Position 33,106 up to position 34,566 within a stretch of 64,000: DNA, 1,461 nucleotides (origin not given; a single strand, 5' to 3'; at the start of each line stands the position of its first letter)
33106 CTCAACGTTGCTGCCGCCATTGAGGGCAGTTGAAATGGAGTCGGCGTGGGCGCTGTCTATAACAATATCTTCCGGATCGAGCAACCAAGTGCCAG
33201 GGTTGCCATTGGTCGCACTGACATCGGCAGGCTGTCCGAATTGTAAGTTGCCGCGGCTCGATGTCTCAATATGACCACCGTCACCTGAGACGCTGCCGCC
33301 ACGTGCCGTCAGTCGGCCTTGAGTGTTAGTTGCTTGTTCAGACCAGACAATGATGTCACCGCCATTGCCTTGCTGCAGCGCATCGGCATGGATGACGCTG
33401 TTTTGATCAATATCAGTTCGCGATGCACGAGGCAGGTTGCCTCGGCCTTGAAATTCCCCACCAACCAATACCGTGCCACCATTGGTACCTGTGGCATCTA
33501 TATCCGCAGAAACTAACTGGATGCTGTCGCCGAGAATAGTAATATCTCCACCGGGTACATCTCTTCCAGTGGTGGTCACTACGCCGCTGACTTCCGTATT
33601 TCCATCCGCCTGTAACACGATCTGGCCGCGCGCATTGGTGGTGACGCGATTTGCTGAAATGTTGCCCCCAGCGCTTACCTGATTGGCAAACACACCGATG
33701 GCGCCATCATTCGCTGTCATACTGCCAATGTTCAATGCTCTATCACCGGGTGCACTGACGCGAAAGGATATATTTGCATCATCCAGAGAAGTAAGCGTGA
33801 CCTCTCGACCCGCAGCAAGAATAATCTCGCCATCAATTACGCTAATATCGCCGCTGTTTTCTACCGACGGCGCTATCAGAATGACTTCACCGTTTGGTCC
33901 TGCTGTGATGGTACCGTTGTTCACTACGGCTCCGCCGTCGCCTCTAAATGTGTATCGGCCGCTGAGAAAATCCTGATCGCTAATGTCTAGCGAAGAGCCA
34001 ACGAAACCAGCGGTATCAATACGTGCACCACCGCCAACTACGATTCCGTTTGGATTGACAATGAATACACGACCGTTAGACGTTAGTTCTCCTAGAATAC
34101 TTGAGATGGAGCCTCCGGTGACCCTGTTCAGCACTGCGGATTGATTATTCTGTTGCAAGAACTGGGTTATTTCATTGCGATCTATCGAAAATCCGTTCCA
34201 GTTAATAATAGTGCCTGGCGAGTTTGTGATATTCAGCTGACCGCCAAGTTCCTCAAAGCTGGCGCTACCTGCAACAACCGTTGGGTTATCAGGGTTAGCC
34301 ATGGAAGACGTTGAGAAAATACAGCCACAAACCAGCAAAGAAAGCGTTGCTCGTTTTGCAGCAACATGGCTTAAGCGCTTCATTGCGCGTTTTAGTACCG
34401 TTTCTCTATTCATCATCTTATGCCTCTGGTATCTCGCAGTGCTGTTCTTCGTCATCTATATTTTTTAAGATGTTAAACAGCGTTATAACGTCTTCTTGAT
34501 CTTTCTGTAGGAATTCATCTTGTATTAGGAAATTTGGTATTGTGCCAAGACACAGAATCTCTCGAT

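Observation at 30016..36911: Three-gene two-partner-secretion locus: tpsB - secreted FecR-domain gene - atypical tpsA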

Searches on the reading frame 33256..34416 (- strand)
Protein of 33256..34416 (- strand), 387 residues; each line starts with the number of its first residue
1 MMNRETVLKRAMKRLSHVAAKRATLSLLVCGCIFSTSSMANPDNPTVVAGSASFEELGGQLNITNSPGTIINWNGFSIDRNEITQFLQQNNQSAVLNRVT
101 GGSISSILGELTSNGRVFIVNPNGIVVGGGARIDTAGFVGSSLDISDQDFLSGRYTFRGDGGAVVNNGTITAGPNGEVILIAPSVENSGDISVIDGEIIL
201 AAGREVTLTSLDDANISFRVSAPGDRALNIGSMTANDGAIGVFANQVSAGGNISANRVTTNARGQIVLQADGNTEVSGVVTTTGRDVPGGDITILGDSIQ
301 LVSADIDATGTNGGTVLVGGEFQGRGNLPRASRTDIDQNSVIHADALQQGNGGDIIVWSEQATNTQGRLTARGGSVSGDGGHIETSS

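Call 46: search_dna_similar(query=window:33256-34416:-, collection=plasmids, mode=protein, max_rows=30, rows=spread)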
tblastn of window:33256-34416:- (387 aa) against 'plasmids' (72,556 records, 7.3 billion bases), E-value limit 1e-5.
Records with a match: 275; places in all: 304; records where one place covers at least 80% of the query: 235.
Best place of each record, by identity: <60% 275.
By first word of the organism name: Ralstonia 113; Escherichia 64; Salmonella 19; Azospirillum 15; Caballeronia 9; Paraburkholderia 6; Burkholderia 6; Paracoccus 3; Edwardsiella 3; Rhizobium 3; and 28 more.
By predicted mobility (MOB-suite, as given by PLSDB): mobilizable 121; non-mobilizable 96; conjugative 58.
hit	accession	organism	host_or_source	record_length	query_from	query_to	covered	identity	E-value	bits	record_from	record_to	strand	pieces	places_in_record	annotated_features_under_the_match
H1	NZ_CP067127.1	Paracoccus alcaliphilus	whole organism,soil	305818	2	387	100%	38.1%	1e-35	145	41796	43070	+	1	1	MBG domain-containing protein | ShlB/FhaC/HecB family hemolysin secretion/activation protein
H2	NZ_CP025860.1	Escherichia coli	Homo sapiens,stool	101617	25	387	94%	38.8%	1e-30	131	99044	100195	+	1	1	none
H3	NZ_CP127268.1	Escherichia coli TW14425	Homo sapiens,stool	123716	25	387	94%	38.8%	2e-31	134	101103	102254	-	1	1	filamentous hemagglutinin N-terminal domain-containing protein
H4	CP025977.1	Escherichia coli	Homo sapiens,stool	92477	25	387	94%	38.2%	7e-32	134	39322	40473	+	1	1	none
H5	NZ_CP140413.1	Salmonella enterica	-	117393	15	387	96%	37.0%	4e-38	153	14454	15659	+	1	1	ESPR-type extended signal peptide-containing protein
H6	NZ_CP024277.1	Escherichia coli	-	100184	25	387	94%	37.7%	6e-31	132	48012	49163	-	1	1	filamentous hemagglutinin N-terminal domain-containing protein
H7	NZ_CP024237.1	Escherichia coli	-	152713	25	387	94%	37.7%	6e-31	132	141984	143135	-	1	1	filamentous hemagglutinin N-terminal domain-containing protein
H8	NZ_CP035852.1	Escherichia coli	Homo sapiens,stool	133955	25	387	94%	37.3%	3e-31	132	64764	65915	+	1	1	filamentous hemagglutinin N-terminal domain-containing protein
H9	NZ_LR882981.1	Escherichia coli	-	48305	25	387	94%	37.1%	6e-35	144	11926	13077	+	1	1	filamentous hemagglutinin N-terminal domain-containing protein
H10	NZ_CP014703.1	Ralstonia solanacearum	Solanum tuberosum,cell culture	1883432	26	386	93%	36.9%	3e-26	118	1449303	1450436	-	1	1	none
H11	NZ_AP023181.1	Paraburkholderia sp. PGU19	Physopelta gutta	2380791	9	386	98%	34.8%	1e-23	110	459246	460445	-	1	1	none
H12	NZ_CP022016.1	Salmonella enterica subsp. enterica serovar India str. ...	-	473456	42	387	89%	37.3%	3e-38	153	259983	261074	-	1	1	filamentous hemagglutinin N-terminal domain-containing protein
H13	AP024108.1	Ralstonia solanacearum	-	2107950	71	386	82%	40.4%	9e-32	134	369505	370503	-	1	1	hypothetical protein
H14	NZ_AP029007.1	Ralstonia pseudosolanacearum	-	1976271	71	386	82%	40.4%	1e-31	134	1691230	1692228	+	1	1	none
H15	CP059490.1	Ralstonia solanacearum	Casuarina equisetifolia,plant ...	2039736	71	386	82%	40.4%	1e-31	134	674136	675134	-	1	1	filamentous hemagglutinin N-terminal domain-containing protein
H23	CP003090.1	Burkholderia sp. YI23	-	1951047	70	387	82%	38.6%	2e-29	127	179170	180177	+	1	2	hypothetical protein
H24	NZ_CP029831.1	Azospirillum ramasamyi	single cell,Cow dung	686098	25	386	94%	32.6%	6e-17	90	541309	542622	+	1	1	MBG domain-containing protein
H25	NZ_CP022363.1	Azospirillum sp. TSH58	single cell,paddy soils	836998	32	372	88%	34.0%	1e-28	125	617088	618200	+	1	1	filamentous hemagglutinin N-terminal domain-containing protein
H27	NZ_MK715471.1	Aliarcobacter cryaerophilus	Greenshell mussel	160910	21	274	66%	36.8%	2e-24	113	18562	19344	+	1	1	GLUG motif-containing protein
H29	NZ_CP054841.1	Comamonas antarctica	whole organism,R2A medium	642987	14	220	53%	36.2%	5e-19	97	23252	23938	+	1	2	YDG domain-containing protein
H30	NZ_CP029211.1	Aquabacterium olei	cell culture,soil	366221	70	214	37%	39.0%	1e-11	74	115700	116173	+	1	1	filamentous hemagglutinin N-terminal domain-containing protein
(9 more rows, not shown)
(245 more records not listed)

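Call 47: get_annotated_region(hit=H3, flank=8000)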
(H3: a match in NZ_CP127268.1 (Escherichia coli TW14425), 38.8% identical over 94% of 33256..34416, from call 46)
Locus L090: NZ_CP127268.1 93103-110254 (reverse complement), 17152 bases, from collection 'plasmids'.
description: Escherichia coli TW14425 plasmid pTW14425_123.7k, complete sequence
organism: Escherichia coli TW14425 (NCBI taxid 913087)
taxonomy: Bacteria; Pseudomonadota; Gammaproteobacteria; Enterobacterales; Enterobacteriaceae; Escherichia; Escherichia coli; Escherichia coli TW14425
host: -; source: Homo sapiens,stool; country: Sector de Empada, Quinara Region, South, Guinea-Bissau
typing (MOB-suite, as given by PLSDB): non-mobilizable; replicon IncFIA,IncFIB,IncFIC; mating-pair formation MPF_F
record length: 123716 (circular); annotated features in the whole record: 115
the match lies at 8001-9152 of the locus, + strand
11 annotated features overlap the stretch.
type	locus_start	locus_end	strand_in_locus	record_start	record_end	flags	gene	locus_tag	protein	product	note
CDS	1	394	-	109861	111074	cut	-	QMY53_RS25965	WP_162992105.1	IS3 family transposase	-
CDS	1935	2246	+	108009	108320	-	-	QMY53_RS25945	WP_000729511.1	hypothetical protein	-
CDS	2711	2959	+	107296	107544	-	-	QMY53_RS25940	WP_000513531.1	type II toxin-antitoxin system HicA family toxin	-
CDS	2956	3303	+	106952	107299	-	-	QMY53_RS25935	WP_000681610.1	type II toxin-antitoxin system HicB family antitoxin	-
CDS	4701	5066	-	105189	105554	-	-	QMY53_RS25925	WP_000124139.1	hypothetical protein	-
CDS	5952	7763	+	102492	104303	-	etpB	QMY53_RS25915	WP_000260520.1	two-partner secretion system transporter EtpB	-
CDS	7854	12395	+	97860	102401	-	-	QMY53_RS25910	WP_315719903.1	filamentous hemagglutinin N-terminal domain-containing protein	-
CDS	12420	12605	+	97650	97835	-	-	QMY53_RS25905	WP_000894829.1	hypothetical protein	-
CDS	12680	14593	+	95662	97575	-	-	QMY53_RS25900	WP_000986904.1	hypothetical protein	-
CDS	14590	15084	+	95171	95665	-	-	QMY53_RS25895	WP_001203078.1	DUF2919 family protein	-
CDS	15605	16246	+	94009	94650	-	-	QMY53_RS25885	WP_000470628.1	recombinase family protein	-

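Call 48: get_annotated_region(hit=H1, flank=12000)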
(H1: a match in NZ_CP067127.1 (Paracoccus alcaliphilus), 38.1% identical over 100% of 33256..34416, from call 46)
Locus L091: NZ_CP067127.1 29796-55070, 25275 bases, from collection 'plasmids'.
description: Paracoccus alcaliphilus strain TK 1015 = DSM 8512 plasmid p305818, complete sequence
organism: Paracoccus alcaliphilus (NCBI taxid 34002)
taxonomy: Bacteria; Pseudomonadota; Alphaproteobacteria; Rhodobacterales; Paracoccaceae; Paracoccus; Paracoccus alcaliphilus
host: -; source: whole organism,soil; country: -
typing (MOB-suite, as given by PLSDB): non-mobilizable
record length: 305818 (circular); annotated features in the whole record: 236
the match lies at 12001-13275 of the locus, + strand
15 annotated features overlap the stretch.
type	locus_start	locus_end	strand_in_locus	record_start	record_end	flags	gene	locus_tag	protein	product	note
CDS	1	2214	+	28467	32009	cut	tssM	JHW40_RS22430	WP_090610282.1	type VI secretion system membrane subunit TssM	GO:0033103 - protein secretion by the type VI secretion system [Evidence IEA]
CDS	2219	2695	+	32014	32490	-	tagF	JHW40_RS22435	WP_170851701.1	type VI secretion system-associated protein TagF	-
CDS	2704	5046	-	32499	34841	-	tssI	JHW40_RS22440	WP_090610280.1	type VI secretion system tip protein TssI/VgrG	GO:0033103 - protein secretion by the type VI secretion system [Evidence IEA]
CDS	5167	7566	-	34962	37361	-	-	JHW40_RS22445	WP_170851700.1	ImcF-related family protein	-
CDS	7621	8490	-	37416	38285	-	-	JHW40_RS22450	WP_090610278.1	M15 family metallopeptidase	-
CDS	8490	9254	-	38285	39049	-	-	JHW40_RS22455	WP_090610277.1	protein phosphatase 2C domain-containing protein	-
CDS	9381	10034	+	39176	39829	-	-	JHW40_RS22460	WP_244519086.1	OmpA family protein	-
CDS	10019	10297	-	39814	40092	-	-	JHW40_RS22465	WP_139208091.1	hypothetical protein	-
CDS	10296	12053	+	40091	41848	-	-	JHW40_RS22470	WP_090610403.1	ShlB/FhaC/HecB family hemolysin secretion/activation protein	-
CDS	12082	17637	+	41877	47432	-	-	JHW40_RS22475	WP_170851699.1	MBG domain-containing protein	-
CDS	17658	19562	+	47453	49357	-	-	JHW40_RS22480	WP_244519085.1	caspase family protein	GO:0006508 - proteolysis [Evidence IEA]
CDS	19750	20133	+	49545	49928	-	-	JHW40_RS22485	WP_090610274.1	hypothetical protein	-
CDS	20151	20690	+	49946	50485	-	-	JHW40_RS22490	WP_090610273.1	hypothetical protein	-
CDS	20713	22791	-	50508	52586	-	-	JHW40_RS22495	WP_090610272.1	serine/threonine-protein kinase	GO:0006468 - protein phosphorylation [Evidence IEA]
CDS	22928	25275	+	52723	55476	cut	tssH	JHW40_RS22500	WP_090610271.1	type VI secretion system ATPase TssH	GO:0033103 - protein secretion by the type VI secretion system [Evidence IEA]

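Call 49: get_annotated_region(hit=H15, flank=12000)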
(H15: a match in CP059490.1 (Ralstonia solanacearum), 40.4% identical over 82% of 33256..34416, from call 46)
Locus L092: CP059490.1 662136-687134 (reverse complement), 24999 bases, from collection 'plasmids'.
description: Ralstonia solanacearum strain YQ plasmid unnamed, complete sequence
organism: Ralstonia solanacearum (NCBI taxid 305)
taxonomy: Bacteria; Pseudomonadota; Betaproteobacteria; Burkholderiales; Burkholderiaceae; Ralstonia; Ralstonia solanacearum
host: -; source: Casuarina equisetifolia,plant tissue,plant tissue; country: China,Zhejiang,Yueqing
typing (MOB-suite, as given by PLSDB): mobilizable; relaxase MOBP
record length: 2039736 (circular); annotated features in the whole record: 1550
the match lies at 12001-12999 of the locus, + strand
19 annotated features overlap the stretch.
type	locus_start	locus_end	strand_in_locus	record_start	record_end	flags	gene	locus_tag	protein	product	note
CDS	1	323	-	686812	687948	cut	-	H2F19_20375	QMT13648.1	FAD-binding oxidoreductase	-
CDS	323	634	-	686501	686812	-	-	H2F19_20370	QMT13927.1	cupin domain-containing protein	-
CDS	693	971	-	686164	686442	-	-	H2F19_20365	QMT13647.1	hypothetical protein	-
CDS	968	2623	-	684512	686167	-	-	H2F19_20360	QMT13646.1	amino acid adenylation domain-containing protein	-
CDS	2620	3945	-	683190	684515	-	-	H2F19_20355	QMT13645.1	alpha/beta hydrolase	-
CDS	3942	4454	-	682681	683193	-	-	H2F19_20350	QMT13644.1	GNAT family N-acetyltransferase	-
CDS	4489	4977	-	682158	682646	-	-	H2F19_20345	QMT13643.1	hypothetical protein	-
CDS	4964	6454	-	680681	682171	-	-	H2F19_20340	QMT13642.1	methionine--tRNA ligase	-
CDS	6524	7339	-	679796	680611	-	-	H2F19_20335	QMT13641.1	serine acetyltransferase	-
CDS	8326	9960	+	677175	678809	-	-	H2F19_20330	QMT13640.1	HAMP domain-containing histidine kinase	-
CDS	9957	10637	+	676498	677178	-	-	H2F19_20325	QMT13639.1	response regulator transcription factor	-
CDS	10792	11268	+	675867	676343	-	-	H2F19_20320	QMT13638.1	SgcJ/EcaC family oxidoreductase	-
CDS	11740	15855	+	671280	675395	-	-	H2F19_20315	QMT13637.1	filamentous hemagglutinin N-terminal domain-containing protein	-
CDS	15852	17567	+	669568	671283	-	-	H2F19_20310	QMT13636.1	ShlB/FhaC/HecB family hemolysin secretion/activation protein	-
CDS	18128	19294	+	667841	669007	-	cfa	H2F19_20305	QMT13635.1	cyclopropane fatty acyl phospholipid synthase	-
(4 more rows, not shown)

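Call 50: get_annotated_region(hit=H25, flank=12000)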
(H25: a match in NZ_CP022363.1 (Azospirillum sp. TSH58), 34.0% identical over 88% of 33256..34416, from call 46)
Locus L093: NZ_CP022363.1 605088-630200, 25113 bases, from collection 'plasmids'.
description: Azospirillum sp. TSH58 plasmid TSH58_p03, complete sequence
organism: Azospirillum sp. TSH58 (NCBI taxid 664962)
taxonomy: Bacteria; Pseudomonadota; Alphaproteobacteria; Rhodospirillales; Azospirillaceae; Azospirillum; Azospirillum sp. TSH58
host: -; source: single cell,paddy soils; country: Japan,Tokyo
typing (MOB-suite, as given by PLSDB): non-mobilizable
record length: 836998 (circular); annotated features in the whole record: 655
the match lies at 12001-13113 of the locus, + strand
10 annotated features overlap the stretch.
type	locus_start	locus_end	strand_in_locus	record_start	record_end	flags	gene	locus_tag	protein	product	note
CDS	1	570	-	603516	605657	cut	-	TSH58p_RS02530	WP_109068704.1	adenylate/guanylate cyclase domain-containing protein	-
CDS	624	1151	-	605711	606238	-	-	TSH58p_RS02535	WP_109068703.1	GNAT family N-acetyltransferase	-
CDS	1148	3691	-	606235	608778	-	-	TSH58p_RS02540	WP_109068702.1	MFS transporter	GO:0055085 - transmembrane transport [Evidence IEA]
CDS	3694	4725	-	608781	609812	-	-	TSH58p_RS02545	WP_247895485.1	ABC transporter substrate binding protein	-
CDS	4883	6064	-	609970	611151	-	alr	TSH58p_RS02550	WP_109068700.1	alanine racemase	GO:0009252 - peptidoglycan biosynthetic process [Evidence IEA]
CDS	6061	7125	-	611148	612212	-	-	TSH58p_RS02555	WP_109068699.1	patatin-like phospholipase family protein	-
CDS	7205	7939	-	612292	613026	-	-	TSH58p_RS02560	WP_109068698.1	sigma-70 family RNA polymerase sigma factor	GO:0006352 - DNA-templated transcription initiation [Evidence IEA]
CDS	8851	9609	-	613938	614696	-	-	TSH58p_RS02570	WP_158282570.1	molybdate ABC transporter substrate-binding protein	-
CDS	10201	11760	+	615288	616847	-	-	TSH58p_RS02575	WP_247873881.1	ShlB/FhaC/HecB family hemolysin secretion/activation protein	-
CDS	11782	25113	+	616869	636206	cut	-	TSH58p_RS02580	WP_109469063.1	filamentous hemagglutinin N-terminal domain-containing protein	-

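Call 51: get_annotated_region(hit=H30, flank=14000)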
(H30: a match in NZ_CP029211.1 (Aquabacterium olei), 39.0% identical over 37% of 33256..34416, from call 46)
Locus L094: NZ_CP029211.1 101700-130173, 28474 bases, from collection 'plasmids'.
description: Aquabacterium olei strain NBRC 110486 plasmid pTB101, complete sequence
organism: Aquabacterium olei (NCBI taxid 1296669)
taxonomy: Bacteria; Pseudomonadota; Betaproteobacteria; Burkholderiales; ; Aquabacterium; Aquabacterium olei
host: -; source: cell culture,soil; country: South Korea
typing (MOB-suite, as given by PLSDB): non-mobilizable; replicon rep_cluster_2389
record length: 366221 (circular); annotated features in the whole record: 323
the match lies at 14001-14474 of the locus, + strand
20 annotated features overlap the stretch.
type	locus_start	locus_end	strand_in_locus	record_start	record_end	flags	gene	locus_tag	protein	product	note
CDS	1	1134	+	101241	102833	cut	-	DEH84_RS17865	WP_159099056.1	GspE/PulE family protein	GO:0009306 - protein secretion [Evidence IEA]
CDS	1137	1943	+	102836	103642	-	-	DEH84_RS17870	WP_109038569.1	hypothetical protein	-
CDS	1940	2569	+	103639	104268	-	-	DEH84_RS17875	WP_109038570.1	hypothetical protein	-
CDS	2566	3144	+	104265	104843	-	-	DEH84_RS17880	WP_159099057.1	hypothetical protein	-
CDS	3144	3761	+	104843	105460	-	-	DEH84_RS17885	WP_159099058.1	hypothetical protein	-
CDS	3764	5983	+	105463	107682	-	-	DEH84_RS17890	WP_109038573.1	secretin N-terminal domain-containing protein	-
CDS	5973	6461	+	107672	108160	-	-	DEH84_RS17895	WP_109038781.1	type II secretion system protein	-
CDS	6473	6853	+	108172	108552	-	-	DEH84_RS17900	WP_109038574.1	prepilin-type N-terminal cleavage/methylation domain-containing protein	-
CDS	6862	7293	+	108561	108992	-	-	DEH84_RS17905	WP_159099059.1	type II secretion system protein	-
CDS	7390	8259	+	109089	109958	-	-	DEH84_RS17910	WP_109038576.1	LuxR C-terminal-related transcriptional regulator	GO:0006355 - regulation of DNA-templated transcription [Evidence IEA]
CDS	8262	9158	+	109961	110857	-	-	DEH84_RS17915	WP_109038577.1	ankyrin repeat domain-containing protein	-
CDS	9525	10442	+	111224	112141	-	-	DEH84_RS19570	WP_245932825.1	PEP-CTERM sorting domain-containing protein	-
CDS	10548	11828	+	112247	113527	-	-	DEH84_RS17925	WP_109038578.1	hypothetical protein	-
CDS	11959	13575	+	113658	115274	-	-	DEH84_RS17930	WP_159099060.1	POTRA domain-containing protein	-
CDS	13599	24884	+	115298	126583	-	-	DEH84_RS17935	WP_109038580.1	filamentous hemagglutinin N-terminal domain-containing protein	-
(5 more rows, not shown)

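Call 52: get_annotated_region(hit=H29, flank=14000)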
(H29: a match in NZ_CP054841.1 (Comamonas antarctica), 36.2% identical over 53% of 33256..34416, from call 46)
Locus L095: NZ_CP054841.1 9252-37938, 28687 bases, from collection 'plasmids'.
description: Comamonas antarctica strain 16-35-5 plasmid unnamed1, complete sequence
organism: Comamonas antarctica (NCBI taxid 2743470)
taxonomy: Bacteria; Pseudomonadota; Betaproteobacteria; Burkholderiales; Comamonadaceae; Comamonas; Comamonas antarctica
host: -; source: whole organism,R2A medium; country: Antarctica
typing (MOB-suite, as given by PLSDB): non-mobilizable; mating-pair formation MPF_T
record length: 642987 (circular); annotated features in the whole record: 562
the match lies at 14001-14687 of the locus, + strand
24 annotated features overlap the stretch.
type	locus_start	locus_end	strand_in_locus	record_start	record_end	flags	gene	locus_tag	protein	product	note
CDS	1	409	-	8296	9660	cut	-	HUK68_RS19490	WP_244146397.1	TrbI/VirB10 family protein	-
CDS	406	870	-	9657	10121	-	-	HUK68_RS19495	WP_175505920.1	conjugal transfer protein TrbH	-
CDS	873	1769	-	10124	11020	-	trbG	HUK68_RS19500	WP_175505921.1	P-type conjugative transfer protein TrbG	GO:0009291 - unidirectional conjugation [Evidence IEA]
CDS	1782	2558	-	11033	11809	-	-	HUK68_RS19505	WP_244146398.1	VirB8/TrbF family protein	-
CDS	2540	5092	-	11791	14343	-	-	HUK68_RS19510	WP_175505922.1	VirB4 family type IV secretion/conjugal transfer ATPase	-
CDS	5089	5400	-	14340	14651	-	-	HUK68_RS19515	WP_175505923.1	conjugal transfer protein TrbD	-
CDS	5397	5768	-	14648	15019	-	trbC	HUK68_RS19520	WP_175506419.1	conjugal transfer system pilin TrbC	-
CDS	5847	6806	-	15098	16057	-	trbB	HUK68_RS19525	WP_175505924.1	P-type conjugative transfer ATPase TrbB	-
CDS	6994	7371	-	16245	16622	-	-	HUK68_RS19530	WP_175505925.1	helix-turn-helix domain-containing protein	-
CDS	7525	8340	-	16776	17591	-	dkgB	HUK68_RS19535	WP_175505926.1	2,5-didehydrogluconate reductase DkgB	-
CDS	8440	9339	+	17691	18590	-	-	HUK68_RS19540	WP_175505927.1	LysR family transcriptional regulator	-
CDS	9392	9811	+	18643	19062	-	-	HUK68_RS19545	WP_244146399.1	hypothetical protein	-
CDS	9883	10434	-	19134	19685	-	-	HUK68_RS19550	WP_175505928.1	flavin reductase family protein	-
CDS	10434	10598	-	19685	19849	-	-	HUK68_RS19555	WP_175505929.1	hypothetical protein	-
CDS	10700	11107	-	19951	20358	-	-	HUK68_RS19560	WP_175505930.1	hypothetical protein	-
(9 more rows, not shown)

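Call 80: get_annotated_region(hit=H5, flank=12000)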
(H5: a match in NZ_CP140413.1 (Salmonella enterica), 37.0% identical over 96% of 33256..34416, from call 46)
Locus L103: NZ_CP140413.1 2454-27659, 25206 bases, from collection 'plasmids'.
description: Salmonella enterica subsp. enterica serovar Hadar strain PNUSAS360131 plasmid unnamed1, complete sequence
organism: Salmonella enterica (NCBI taxid 149385)
taxonomy: Bacteria; Pseudomonadota; Gammaproteobacteria; Enterobacterales; Enterobacteriaceae; Salmonella; Salmonella enterica
host: -; source: -; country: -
typing (MOB-suite, as given by PLSDB): conjugative; replicon rep_cluster_2165; relaxase MOBP; mating-pair formation MPF_I
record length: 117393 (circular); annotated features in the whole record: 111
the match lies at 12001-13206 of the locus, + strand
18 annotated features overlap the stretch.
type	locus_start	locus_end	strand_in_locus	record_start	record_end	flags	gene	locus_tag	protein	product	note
CDS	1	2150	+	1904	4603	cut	nikB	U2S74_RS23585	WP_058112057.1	IncI1-type relaxase NikB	-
CDS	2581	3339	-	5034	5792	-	-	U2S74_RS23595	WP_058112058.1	non-specific acid phosphatase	-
CDS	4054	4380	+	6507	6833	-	-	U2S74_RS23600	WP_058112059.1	GrlR family regulatory protein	-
CDS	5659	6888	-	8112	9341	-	-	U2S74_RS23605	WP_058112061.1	MFS transporter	GO:0055085 - transmembrane transport [Evidence IEA]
CDS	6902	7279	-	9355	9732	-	-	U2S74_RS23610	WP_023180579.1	RidA family protein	-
CDS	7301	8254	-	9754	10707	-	-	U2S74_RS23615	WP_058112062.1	sugar phosphate isomerase/epimerase family protein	-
CDS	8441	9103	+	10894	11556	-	-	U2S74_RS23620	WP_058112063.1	PAS domain-containing protein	-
CDS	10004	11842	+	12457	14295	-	-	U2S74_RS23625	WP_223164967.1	POTRA domain-containing protein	-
CDS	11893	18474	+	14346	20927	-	-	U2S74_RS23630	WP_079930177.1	ESPR-type extended signal peptide-containing protein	-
CDS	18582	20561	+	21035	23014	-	-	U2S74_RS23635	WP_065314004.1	cobalt ABC transporter permease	-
CDS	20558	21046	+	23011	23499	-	-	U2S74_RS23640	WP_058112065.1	DUF2919 family protein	-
CDS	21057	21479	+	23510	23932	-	-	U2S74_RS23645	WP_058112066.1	hypothetical protein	-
CDS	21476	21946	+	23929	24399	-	-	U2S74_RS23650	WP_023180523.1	CaiF/GrlA family transcriptional regulator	GO:0006351 - DNA-templated transcription [Evidence IEA]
CDS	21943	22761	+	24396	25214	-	-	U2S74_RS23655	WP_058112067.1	hypothetical protein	-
CDS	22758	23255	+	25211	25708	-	-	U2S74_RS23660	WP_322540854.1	FkbM family methyltransferase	-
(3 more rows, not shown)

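Call 81: get_annotated_region(hit=H23, flank=14000)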
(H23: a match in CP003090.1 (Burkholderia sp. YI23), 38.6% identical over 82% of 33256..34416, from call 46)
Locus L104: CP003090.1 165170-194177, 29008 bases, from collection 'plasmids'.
description: Burkholderia sp. YI23 plasmid byi_1p, complete sequence
organism: Burkholderia sp. YI23 (NCBI taxid 1097668)
taxonomy: Bacteria; Pseudomonadota; Betaproteobacteria; Burkholderiales; Burkholderiaceae; Burkholderia; Burkholderia sp. YI23
host: -; source: -; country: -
typing (MOB-suite, as given by PLSDB): conjugative; relaxase MOBF,MOBP; mating-pair formation MPF_T
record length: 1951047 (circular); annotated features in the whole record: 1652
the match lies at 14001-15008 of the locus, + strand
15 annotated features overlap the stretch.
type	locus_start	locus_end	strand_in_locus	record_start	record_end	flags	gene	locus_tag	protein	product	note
CDS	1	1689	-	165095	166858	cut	-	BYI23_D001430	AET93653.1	putative serine/threonine kinase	-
CDS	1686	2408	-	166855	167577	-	-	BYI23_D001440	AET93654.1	hypothetical protein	-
CDS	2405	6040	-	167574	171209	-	icmF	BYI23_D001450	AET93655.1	type VI secretion protein IcmF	-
CDS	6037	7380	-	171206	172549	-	-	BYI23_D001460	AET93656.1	type IV / vi secretion system protein, dotu family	-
CDS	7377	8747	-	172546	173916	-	-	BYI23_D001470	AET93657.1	type VI secretion protein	-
CDS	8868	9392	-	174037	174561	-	-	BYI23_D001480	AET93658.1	hypothetical protein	-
CDS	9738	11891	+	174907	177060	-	-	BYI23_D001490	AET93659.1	Tetratricopeptide domain protein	-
CDS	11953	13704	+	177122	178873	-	shlB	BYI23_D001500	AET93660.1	Polypeptide-transport-associated domain protein ShlB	-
CDS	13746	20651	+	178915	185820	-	-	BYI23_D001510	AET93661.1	hypothetical protein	-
CDS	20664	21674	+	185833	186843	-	impA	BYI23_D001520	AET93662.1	ImpA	-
CDS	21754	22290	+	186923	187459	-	sciH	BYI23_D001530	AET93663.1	putative cytoplasmic protein,SciH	-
CDS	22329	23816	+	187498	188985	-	-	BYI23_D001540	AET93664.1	putative cytoplasmic protein SciI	-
CDS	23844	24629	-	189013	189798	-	-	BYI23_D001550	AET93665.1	putative phosphoprotein phosphatase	-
CDS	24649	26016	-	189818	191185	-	-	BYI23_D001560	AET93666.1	FHA domain containing protein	-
CDS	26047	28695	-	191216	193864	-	clpV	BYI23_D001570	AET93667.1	type VI secretion ATPase, ClpV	-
